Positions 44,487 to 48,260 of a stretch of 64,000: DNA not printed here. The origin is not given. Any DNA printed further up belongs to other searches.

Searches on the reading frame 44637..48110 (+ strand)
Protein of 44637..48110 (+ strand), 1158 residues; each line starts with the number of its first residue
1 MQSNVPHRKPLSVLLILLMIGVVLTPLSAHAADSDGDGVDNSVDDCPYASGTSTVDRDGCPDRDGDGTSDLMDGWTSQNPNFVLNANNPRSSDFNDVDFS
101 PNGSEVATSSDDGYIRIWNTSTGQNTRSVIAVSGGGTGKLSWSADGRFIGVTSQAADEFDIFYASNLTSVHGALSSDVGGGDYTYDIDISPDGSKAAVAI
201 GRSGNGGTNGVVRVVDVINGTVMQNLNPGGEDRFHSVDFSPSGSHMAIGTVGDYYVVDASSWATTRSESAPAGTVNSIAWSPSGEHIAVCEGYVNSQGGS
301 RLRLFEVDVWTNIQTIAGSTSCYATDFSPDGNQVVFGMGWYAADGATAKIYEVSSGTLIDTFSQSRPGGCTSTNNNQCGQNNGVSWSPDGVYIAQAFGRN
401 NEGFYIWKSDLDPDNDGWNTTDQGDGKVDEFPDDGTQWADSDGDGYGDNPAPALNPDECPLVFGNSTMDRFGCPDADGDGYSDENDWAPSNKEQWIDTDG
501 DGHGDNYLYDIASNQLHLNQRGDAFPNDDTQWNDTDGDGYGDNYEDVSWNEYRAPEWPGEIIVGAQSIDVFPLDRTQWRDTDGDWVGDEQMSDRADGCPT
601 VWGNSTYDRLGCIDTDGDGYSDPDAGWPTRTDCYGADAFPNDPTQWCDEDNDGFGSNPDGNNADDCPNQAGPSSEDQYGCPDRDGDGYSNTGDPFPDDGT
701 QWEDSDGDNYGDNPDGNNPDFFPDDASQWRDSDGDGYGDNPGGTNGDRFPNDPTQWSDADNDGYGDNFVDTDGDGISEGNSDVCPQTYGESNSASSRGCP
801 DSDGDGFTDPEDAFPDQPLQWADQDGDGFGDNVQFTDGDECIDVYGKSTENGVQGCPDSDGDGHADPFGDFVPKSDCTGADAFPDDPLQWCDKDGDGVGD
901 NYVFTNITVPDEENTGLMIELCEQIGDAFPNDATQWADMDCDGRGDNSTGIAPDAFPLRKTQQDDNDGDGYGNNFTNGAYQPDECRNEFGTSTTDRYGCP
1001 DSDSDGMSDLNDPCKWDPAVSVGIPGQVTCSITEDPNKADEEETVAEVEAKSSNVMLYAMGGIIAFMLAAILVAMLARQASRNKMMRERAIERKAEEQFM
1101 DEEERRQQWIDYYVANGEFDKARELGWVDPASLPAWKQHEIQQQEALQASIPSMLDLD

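Call 29: search_protein_families(library=pfam, proteins=[window:44637-48110:+], max_evalue=0.001)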
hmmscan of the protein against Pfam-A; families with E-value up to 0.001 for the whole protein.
window:44637-48110:+ (1158 aa): 15 families
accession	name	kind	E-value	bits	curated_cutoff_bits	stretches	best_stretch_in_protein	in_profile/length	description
PF25174.1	Beta-prop_THOC3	-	9.9e-21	74.4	305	2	208-395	67-230/272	THOC3 beta-propeller domain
PF23414.1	Beta-prop_EML_2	-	3.1e-16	60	90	2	88-157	78-147/266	Echinoderm microtubule-associated protein second beta-propeller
PF24814.1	WD40_Prp19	-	7.4e-14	51.9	320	1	90-336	48-277/281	Prp19 WD40 domain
PF00400.38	WD40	-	1.1e-12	48.3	27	1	92-119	12-39/39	WD domain, G-beta repeat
PF24817.1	WD40_WDHD1_1st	-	1e-11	45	109.9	1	88-144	219-275/291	WDHD1 first WD40 domain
PF24807.1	WD40_CDC20-Fz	-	1.2e-08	35.1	200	1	89-337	49-283/292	CDC20/Fizzy WD40 domain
PF25460.1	Beta-prop_Aladin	-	2.6e-07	30.5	171.1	0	90-150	109-169/340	Aladin seven-bladed propeller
PF08662.17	eIF2A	-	1.9e-06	28.4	20.5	0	255-365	42-144/194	Eukaryotic translation initiation factor eIF2A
PF12894.13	ANAPC4_WD40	-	2.3e-06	28.2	22.9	0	91-142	38-88/91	Anaphase-promoting complex subunit 4 WD40 domain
PF25173.1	Beta-prop_WDR3_1st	-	3.1e-06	27.5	154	0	93-127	31-149/184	WDR3 first beta-propeller domain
PF25175.1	Beta-prop_WDR5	-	7.3e-06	25.9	250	1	95-249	14-154/296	WDR5 beta-propeller domain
PF24805.1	EIF3I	-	0.00014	21.5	200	0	95-118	289-312/324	EIF3I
PF23389.1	Beta-prop_WDR19_1st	-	0.00017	21.2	27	0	92-154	260-323/325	WDR19 first beta-propeller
PF23342.1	WDR90_beta-prop_4th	-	0.00061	19.4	50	0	95-121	3-29/312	WDR90, 4th beta-propeller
PF25168.1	Beta-prop_WDR36-Utp21_2nd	-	0.00083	19.2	84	0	91-168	240-313/335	WDR36/Utp21 second beta-propeller domain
